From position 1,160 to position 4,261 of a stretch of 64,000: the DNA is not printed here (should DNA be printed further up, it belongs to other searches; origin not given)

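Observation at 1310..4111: Defence-type SNF2 helicase (DrmD-like) whose 3' end abuts an IS1182-family element; the rest of its system may lie off-window or be lost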

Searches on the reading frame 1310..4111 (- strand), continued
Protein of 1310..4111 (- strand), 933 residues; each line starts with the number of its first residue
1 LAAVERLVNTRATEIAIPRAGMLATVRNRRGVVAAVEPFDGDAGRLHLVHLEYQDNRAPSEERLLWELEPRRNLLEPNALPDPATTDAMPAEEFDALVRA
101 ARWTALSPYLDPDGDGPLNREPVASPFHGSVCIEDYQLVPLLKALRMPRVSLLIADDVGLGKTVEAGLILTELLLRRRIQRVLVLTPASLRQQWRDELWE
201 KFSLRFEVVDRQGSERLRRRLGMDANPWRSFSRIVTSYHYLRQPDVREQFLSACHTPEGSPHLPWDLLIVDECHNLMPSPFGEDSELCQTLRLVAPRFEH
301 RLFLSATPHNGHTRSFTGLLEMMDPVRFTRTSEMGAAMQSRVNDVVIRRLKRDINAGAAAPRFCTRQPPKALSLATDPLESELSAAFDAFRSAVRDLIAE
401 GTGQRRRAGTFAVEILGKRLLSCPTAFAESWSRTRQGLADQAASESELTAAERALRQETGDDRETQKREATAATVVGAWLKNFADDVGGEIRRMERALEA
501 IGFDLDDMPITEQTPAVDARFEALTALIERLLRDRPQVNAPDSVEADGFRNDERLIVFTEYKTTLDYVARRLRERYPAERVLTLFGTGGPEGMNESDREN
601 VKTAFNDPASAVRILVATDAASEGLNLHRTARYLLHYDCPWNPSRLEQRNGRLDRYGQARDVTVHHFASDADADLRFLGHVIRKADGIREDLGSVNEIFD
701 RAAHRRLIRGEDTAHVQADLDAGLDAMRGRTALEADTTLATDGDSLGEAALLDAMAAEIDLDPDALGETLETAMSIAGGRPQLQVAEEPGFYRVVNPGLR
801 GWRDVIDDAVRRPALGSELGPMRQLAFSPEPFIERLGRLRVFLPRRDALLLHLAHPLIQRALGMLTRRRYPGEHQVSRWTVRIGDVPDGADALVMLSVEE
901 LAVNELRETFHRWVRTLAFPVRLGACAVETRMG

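Call 25: search_protein_families(library=padloc, proteins=[L001:13297-18843:+, L001:18958-19812:+, L001:19780-20862:-, L001:21179-23299:+, L001:5148-9695:+, L001:4364-5155:+], max_evalue=0.001)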
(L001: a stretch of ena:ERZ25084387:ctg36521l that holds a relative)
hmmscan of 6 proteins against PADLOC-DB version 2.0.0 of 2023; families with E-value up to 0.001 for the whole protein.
L001:13297-18843:+ (1848 aa): 27 families (the best 25 are shown)
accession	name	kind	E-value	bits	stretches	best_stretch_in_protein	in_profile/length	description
PDLC03622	REase_MTase_IIG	-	0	1324.9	2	140-1268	3-1135/1524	Type IIG restriction enzyme-methyltransferase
PDLC02643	DrmMI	-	4.4e-119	397.2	1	135-1006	151-908/1347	DrmMI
PDLC02638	DrmMI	-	3.1e-92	308.3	2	581-974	536-883/935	DrmMI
PDLC03618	REase_MTase_IIG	-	1.9e-57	192.4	2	581-794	531-719/1429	Type IIG restriction enzyme-methyltransferase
PDLC02645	DrmMI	-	2.5e-54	182.7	2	584-805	534-730/772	DrmMI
PDLC03613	REase_MTase_IIG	-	1.3e-40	137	3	1074-1227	814-968/1250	Type IIG restriction enzyme-methyltransferase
PDLC02644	DrmMI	-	2e-37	126.7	2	580-789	46-229/988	DrmMI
PDLC02639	DrmMI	-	3.1e-33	113.1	2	729-794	329-392/803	DrmMI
PDLC03620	REase_MTase_IIG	-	1.5e-28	97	3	727-789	662-726/1378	Type IIG restriction enzyme-methyltransferase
PDLC02642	DrmMI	-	1.9e-25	87.4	1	148-481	161-484/594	DrmMI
PDLC02646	DrmMI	-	2.2e-22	77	2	736-789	45-98/792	DrmMI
PDLC03611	REase_MTase_IIG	-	5.2e-20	68.5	2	935-1000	907-971/1532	Type IIG restriction enzyme-methyltransferase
PDLC03614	REase_MTase_IIG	-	5.7e-18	61.9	2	739-795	631-687/1584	Type IIG restriction enzyme-methyltransferase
PDLC02640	DrmMI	-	6.7e-17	58.5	1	211-392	221-406/1015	DrmMI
PDLC03604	REase_MTase_IIG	-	1.7e-14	50.9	2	646-787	384-502/1011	Type IIG restriction enzyme-methyltransferase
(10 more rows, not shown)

L001:18958-19812:+ (284 aa): 2 families
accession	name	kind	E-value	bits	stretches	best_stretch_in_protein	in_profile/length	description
PDLC04639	PDC-M41B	-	7.6e-61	203.5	1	1-276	1-237/241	-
PDLC04569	PDC-M30B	-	2.6e-59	198.7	1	4-276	3-237/241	-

L001:19780-20862:- (360 aa): 5 families
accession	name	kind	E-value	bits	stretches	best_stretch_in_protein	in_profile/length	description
PDLC04567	PDC-M30A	-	5.7e-44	148.6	1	6-342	7-365/381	-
PDLC04566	PDC-M30A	-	7.3e-25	85.8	1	12-341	12-341/372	-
PDLC04568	PDC-M30A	-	2e-23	81.4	1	11-266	12-262/368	-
PDLC04636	PDC-M41A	-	1.2e-08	33.1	1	14-148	10-142/281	-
PDLC04635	PDC-M41A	-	4.6e-07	28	1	13-205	11-219/298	-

L001:21179-23299:+ (707 aa): 20 families
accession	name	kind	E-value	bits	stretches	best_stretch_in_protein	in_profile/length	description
PDLC00037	DruE3|DruE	-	2.2e-55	186.1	1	21-475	22-438/2055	SNF2 family N-terminal domain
PDLC00013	DruE1|DruE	-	1.3e-48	163.8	2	9-166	11-172/1776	SNF2 family N-terminal domain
PDLC00035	DruE3|DruE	-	1e-46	157.3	1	49-705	51-668/1460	SNF2 family N-terminal domain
PDLC00015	DruE2|DruE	-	8.9e-43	144.3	2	138-477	175-532/1887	SNF2 family N-terminal domain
PDLC00014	DruE2|DruE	-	1.9e-38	129.7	3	3-129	2-147/1928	SNF2 family N-terminal domain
PDLC00051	DruE4|DruE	-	2.4e-38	129.4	2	137-341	167-398/1829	SNF2 family N-terminal domain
PDLC00036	DruE3|DruE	-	3.1e-38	128.6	1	90-335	92-312/2023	SNF2 family N-terminal domain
PDLC03960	SngC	-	1.1e-18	65.4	1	90-323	24-202/720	-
PDLC02896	DpdJ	-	3.3e-18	62.8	2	213-337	317-434/1487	DpdJ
PDLC02503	BrxHI|BrxHII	-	3.4e-12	43.5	1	77-177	9-107/698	BrxHI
PDLC02898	DpdJ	-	5.1e-08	30.2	1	223-336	337-444/506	DpdJ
PDLC02893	DpdJ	-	1.8e-07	27.5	1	222-336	336-444/876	DpdJ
PDLC02864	DpdF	-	9.7e-07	25.9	1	90-196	22-113/610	DpdF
PDLC01196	Cas3d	-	1e-05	22.3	1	91-163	15-76/594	CAS-I-D; effector_G3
PDLC00937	Cas3d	-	2.6e-05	21.6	1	110-275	19-158/357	"CRISPR-associated helicase Cas3, subtype CYANO"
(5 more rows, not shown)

L001:5148-9695:+ (1515 aa): 7 families
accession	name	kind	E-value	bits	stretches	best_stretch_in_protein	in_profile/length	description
PDLC03968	TmtA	-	0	1421.7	1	6-1499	9-1482/1486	-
PDLC03965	TmtA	-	2.5e-16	56.9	1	183-386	164-376/1370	-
PDLC03969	TmtA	-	1.9e-15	53.6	1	209-362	191-345/1563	-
PDLC03966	TmtA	-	1e-12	44.7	1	77-352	47-369/1655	-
PDLC03972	TmtA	-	1.8e-12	44.2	1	79-357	47-341/1302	-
PDLC03964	TmtA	-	2.6e-09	33.7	1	79-161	52-139/1538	-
PDLC03967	TmtA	-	0.00012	18.6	1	79-139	44-108/1063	-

L001:4364-5155:+ (263 aa): 0 families

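Call 30: search_protein_families(library=pfam, proteins=[L031:4002-9959:+, L005:18626-20008:+, L012:18565-22680:+, L001:13297-18843:+, L001:5148-9695:+, L001:19780-20862:-], max_evalue=0.001)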
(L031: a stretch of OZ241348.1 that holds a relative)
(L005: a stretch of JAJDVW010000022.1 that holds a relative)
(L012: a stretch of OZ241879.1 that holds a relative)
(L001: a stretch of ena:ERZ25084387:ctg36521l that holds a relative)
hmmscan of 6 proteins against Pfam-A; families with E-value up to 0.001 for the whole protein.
L031:4002-9959:+ (1985 aa): 5 families
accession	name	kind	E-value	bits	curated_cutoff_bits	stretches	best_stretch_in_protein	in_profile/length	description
PF00270.35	DEAD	-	6e-21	75.3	26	2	93-182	2-86/167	DEAD/DEAH box helicase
PF00271.37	Helicase_C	-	4.4e-12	46.7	23.5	1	1025-1089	47-109/110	Helicase conserved C-terminal domain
PF09369.15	MZB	-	5.6e-09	37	24.2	1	1556-1634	3-80/80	MrfA Zn-binding domain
PF00717.28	Peptidase_S24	-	1.8e-07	31.3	23.3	1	1871-1970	30-111/116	Peptidase S24-like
PF04851.21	ResIII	-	2.7e-05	24.6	22.5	1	90-276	3-139/164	Type III restriction enzyme, res subunit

L005:18626-20008:+ (460 aa): 2 families
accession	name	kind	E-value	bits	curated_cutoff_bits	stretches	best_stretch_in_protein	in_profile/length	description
PF13749.12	HATPase_c_4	-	2.4e-18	66.4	26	1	355-447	1-89/89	Putative ATP-dependent DNA helicase recG C-terminal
PF04326.19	SLFN_AlbA_2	-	5.2e-16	59.7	25.3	1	73-193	5-116/118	Schlafen, AlbA_2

L012:18565-22680:+ (1372 aa): 3 families
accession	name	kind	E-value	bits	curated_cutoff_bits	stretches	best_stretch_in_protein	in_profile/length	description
PF13676.11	TIR_2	-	5.4e-16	59.6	28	1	4-121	1-104/122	TIR domain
PF05729.18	NACHT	-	3e-06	27.6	26.7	1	248-370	2-136/167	NACHT domain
PF25199.1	nSTAND_NTPase5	-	5.5e-06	26.7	34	1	219-367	10-138/145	Novel STAND NTPase 5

L001:13297-18843:+ (1848 aa): 1 family
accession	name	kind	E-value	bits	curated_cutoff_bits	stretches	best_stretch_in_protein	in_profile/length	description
PF07669.17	Eco57I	-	7.2e-22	78.7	25.3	3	1086-1149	107-171/171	Eco57I restriction-modification methylase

L001:5148-9695:+ (1515 aa): 1 family
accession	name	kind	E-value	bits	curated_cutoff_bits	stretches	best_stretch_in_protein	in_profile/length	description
PF25794.1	SACS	-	0.00046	20.5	32.8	0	77-98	21-42/247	Sacsin domain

L001:19780-20862:- (360 aa): 0 families

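Call 31: search_protein_families(library=ncbifam, proteins=[L031:4002-9959:+, L001:13297-18843:+, L005:18626-20008:+, L001:18958-19812:+, L001:19780-20862:-, L001:5148-9695:+], max_evalue=0.001)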
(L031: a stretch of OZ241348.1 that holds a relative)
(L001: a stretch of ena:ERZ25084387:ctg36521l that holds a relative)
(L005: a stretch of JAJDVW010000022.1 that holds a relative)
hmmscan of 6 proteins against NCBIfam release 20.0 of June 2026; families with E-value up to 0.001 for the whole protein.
L031:4002-9959:+ (1985 aa): 19 families
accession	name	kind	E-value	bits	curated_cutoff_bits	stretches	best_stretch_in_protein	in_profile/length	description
TIGR03817.1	DECH_helic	hypoth_equivalog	5.9e-37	127.3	874.1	3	1030-1158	316-442/742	helicase/secretion neighborhood putative DEAH-box helicase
TIGR04121.1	DEXH_lig_assoc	equivalog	1.2e-21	76.2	850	3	90-166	13-87/804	ligase-associated DNA damage response DEXH box helicase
NF041067.1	DpdJ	equivalog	3.3e-18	64.8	800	2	198-337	295-427/1482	protein DpdJ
NF010338.0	PRK13767.1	equivalog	1.5e-14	53.3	849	2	75-158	18-102/877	ATP-dependent helicase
NF053711.1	RNA_heli_RhlE1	exception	7.1e-10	38.2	750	1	73-157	6-90/434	RNA helicase RhlE1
NF053636.1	DDHlcsCsdAPsy1082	equivalog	1.5e-09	36.9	890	1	94-155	29-88/512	DEAD/DEAH box helicase CsdA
TIGR00614.1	recQ_fam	subfamily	2.4e-08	33.2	219.8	0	91-162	12-72/470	RecQ family ATP-dependent DNA helicase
NF007284.0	PRK09751.1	equivalog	3.5e-08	31.1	1496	1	1022-1089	354-419/1538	ATP-dependent helicase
TIGR01389.1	recQ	equivalog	6.5e-07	28.2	640.2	0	1026-1091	257-320/591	DNA helicase RecQ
NF007882.0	PRK10590.1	equivalog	1.4e-06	27.6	743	0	93-132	26-65/456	ATP-dependent RNA helicase RhlE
NF041063.1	DpdF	equivalog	1.5e-06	27.1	550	0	95-170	145-215/813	protein DpdF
NF008744.0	PRK11776.1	equivalog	1.6e-06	27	524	0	1030-1107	277-354/460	ATP-dependent RNA helicase DbpA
NF053631.1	RNA_helic_CshA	equivalog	3.3e-06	26.3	646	0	1036-1105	278-347/434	degradosome RNA helicase CshA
NF053710.1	RNA_heli_RhlE2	exception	3.9e-06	25.6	925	0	95-129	28-62/635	RNA helicase RhlE2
NF008394.0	PRK11192.1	equivalog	4.2e-06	25.8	507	0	93-135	28-70/441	ATP-dependent RNA helicase SrmB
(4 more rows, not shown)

L001:13297-18843:+ (1848 aa): 2 families
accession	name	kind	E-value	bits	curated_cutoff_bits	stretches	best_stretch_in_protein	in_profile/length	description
TIGR02987.1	met_A_Alw26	exception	1.7e-08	33.7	353.5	0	1441-1518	374-456/523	Alw26I/Eco31I/Esp3I family type II restriction adenine-specific DNA-methyltransferase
NF047738.1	antiphage_MADS2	equivalog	1.6e-05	23.4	720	0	1093-1135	495-537/654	methylation-associated defense system DNA methyltransferase MAD2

L005:18626-20008:+ (460 aa): 0 families

L001:18958-19812:+ (284 aa): 1 family
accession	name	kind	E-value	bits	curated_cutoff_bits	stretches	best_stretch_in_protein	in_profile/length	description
TIGR04471.1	rSAM_mob_pairA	equivalog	4e-19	69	355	1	26-223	19-196/220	radical SAM mobile pair protein A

L001:19780-20862:- (360 aa): 1 family
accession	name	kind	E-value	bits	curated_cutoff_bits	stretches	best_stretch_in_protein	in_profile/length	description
TIGR04474.1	tcm_partner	subfamily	4.5e-60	203.8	53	1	12-264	1-262/263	three-Cys-motif partner protein TcmP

L001:5148-9695:+ (1515 aa): 1 family
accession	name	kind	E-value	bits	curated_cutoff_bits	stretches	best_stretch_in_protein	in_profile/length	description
NF047352.1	P_loop_sacsin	domain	4.5e-17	62.3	50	1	77-152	4-79/80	sacsin N-terminal ATP-binding-like domain-containing protein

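Call 32: search_protein_families(library=padloc, proteins=[L031:4002-9959:+, L005:18626-20008:+, L012:18565-22680:+], max_evalue=0.001)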
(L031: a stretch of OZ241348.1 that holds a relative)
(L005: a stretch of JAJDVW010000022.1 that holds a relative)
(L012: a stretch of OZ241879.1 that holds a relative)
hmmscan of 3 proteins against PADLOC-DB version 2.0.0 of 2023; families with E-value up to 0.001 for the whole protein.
L031:4002-9959:+ (1985 aa): 26 families (the best 25 are shown)
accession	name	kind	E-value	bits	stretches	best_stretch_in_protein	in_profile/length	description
PDLC00013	DruE1|DruE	-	4.5e-102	341.1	4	1041-1371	1078-1361/1776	SNF2 family N-terminal domain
PDLC00037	DruE3|DruE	-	8.7e-101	336.7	3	21-477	22-438/2055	SNF2 family N-terminal domain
PDLC00035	DruE3|DruE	-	2.4e-75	252.2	2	28-480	30-445/1460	SNF2 family N-terminal domain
PDLC00036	DruE3|DruE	-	2e-67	225.5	2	93-334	95-311/2023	SNF2 family N-terminal domain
PDLC00015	DruE2|DruE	-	1.5e-66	223.1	4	1039-1142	1164-1268/1887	SNF2 family N-terminal domain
PDLC00051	DruE4|DruE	-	8e-66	220.5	4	1041-1142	1120-1222/1829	SNF2 family N-terminal domain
PDLC00014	DruE2|DruE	-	1.7e-63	212.8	5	1041-1148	1195-1303/1928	SNF2 family N-terminal domain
PDLC03960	SngC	-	2.7e-29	100.4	2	86-317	20-200/720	-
PDLC02503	BrxHI|BrxHII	-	8.8e-29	98.3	2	1025-1097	280-350/698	BrxHI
PDLC02896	DpdJ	-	8.3e-24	81.4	3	197-359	301-455/1487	DpdJ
PDLC02501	BrxHI|BrxHII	-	3.1e-17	60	2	1023-1099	278-352/925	BrxHI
PDLC03928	PsyrT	-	8.3e-15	52.1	2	1022-1096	270-342/689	-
PDLC02569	DrmA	-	5.7e-13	45.6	1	1029-1118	814-901/1095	DrmA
PDLC02893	DpdJ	-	3.3e-12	43.2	1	209-332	323-440/876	DpdJ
PDLC02570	DrmA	-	6.6e-11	39.3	1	1029-1110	567-645/851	DrmA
PDLC02859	DpdF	-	1.1e-09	35.4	1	1020-1099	345-425/545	DpdF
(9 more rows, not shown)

L005:18626-20008:+ (460 aa): 3 families
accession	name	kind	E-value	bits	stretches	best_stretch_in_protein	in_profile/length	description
PDLC02394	pAgo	-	4.4e-17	59.1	1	99-450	63-437/1121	-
PDLC02402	Aga_SIR2-PNTD1-PNTD2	-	2.1e-06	24.2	1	258-380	368-488/876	Class I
PDLC02418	Aga_SIR2-Kinase-PNTD1-PNTD2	-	8.5e-05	18.9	0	262-380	229-366/756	Class I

L012:18565-22680:+ (1372 aa): 6 families
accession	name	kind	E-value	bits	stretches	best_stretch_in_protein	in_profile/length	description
PDLC04702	PDC-M54A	-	4.2e-08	29.1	1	250-328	321-397/1621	-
PDLC02012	SAVED5--SAVED_TIR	-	8.7e-08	29.7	1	3-71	15-80/404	-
PDLC04700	PDC-M54A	-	1.2e-07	27.2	1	247-373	318-438/1657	-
PDLC02421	Aga_TIR-PNTD1-PNTD2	-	2.8e-06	24.7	1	32-110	32-101/430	Class I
PDLC00434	ThsB1|ThsB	-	7.2e-06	23.3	1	3-71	140-206/396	TIR-like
PDLC02403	Aga_TIR-PNTD1-PNTD2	-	6.9e-05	20.1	1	32-110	31-100/443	Class I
